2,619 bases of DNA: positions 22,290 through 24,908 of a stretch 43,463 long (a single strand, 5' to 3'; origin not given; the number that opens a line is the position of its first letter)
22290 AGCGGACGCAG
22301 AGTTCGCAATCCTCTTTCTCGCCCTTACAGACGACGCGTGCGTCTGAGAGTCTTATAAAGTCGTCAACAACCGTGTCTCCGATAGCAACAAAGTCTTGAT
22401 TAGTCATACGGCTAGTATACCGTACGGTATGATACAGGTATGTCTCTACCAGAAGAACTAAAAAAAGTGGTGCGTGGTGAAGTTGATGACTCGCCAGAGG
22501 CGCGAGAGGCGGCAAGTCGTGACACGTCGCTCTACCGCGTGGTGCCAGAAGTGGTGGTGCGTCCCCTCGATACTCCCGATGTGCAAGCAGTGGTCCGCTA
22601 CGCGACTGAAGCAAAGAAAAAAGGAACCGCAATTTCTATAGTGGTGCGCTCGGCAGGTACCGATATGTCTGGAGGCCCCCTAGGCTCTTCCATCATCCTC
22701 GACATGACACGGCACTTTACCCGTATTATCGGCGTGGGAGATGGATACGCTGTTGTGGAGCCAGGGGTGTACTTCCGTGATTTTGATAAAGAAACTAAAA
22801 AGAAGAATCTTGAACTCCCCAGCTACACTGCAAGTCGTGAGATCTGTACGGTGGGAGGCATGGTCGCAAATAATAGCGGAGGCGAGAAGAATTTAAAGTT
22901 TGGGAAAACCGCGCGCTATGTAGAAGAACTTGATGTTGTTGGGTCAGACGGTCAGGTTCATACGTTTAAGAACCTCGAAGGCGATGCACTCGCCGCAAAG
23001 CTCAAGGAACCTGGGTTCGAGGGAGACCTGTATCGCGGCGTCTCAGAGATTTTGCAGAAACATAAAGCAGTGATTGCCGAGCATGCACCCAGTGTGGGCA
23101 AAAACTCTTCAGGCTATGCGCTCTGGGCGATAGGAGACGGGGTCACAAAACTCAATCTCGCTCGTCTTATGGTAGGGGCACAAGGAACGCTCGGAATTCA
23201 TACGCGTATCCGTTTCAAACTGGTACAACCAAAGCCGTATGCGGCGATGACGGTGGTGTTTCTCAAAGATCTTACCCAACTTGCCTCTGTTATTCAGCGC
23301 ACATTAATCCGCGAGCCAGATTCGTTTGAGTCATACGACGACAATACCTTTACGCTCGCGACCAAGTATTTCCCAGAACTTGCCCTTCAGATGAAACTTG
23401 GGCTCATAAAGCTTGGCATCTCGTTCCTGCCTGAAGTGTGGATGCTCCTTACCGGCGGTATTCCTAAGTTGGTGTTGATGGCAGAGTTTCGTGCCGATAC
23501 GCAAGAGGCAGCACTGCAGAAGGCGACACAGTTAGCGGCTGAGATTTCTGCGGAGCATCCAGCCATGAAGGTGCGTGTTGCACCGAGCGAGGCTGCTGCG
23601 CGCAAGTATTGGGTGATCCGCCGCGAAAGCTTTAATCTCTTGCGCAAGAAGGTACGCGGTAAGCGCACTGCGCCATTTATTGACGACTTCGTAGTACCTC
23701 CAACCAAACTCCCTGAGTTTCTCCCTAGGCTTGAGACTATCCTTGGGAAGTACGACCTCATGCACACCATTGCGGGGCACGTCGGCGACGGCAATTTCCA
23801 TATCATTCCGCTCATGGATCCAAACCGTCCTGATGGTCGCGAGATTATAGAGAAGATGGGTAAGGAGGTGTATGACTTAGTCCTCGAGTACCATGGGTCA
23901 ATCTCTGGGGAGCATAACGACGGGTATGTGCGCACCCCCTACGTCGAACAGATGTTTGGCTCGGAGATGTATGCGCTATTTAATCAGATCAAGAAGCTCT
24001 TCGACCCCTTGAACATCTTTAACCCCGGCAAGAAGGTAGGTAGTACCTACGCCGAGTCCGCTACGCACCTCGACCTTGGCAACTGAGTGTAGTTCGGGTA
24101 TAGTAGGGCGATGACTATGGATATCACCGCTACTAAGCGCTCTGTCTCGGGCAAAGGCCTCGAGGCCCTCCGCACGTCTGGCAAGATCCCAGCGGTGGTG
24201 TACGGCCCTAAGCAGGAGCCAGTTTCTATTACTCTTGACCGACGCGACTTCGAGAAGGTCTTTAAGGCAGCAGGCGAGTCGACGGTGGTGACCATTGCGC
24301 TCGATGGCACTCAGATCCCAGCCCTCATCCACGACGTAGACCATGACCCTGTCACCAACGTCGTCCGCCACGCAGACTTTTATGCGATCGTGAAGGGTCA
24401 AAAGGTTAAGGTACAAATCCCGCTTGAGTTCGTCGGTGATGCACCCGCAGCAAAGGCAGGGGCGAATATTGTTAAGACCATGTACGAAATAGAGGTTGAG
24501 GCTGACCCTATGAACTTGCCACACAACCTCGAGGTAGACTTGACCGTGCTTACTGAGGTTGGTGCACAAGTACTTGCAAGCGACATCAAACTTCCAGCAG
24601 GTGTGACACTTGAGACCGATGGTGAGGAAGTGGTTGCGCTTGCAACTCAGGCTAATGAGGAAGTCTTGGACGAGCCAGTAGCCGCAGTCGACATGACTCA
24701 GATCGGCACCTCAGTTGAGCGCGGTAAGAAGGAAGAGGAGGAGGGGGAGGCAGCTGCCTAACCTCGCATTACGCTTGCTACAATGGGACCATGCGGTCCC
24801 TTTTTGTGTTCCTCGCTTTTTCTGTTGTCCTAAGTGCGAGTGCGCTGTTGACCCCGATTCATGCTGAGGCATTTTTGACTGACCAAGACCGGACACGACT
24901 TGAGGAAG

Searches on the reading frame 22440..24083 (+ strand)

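Call 17: search_protein_families(library=pfam, proteins=[window:22440-24083:+], max_evalue=0.001)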
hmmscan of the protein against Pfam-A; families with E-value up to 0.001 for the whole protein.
window:22440-24083:+ (548 aa): 2 families
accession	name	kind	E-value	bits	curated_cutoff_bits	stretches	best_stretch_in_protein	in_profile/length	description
PF02913.24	FAD-oxidase_C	-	6.9e-49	167.2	21.2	1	269-531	6-247/248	FAD linked oxidases, C-terminal domain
PF01565.28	FAD_binding_4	-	7.8e-29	100.6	26.4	1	36-176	1-138/139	FAD binding domain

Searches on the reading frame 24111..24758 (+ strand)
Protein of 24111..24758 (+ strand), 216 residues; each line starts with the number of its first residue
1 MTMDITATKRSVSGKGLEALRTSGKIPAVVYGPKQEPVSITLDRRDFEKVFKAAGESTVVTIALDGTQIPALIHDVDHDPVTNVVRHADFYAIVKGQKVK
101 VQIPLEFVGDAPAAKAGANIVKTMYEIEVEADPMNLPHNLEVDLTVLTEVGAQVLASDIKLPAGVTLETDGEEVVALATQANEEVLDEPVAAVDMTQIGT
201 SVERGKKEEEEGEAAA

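Call 17: search_protein_families(library=pfam, proteins=[window:24111-24758:+], max_evalue=0.001)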
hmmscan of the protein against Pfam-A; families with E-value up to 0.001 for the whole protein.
window:24111-24758:+ (216 aa): 2 families
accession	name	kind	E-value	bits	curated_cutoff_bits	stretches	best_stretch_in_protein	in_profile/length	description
PF01386.24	Ribosomal_L25p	-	8.1e-22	77.9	23.6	1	5-90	1-82/82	Ribosomal L25p family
PF14693.11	Ribosomal_TL5_C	-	1.2e-20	74.1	27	1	98-178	1-80/84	Ribosomal protein TL5, C-terminal domain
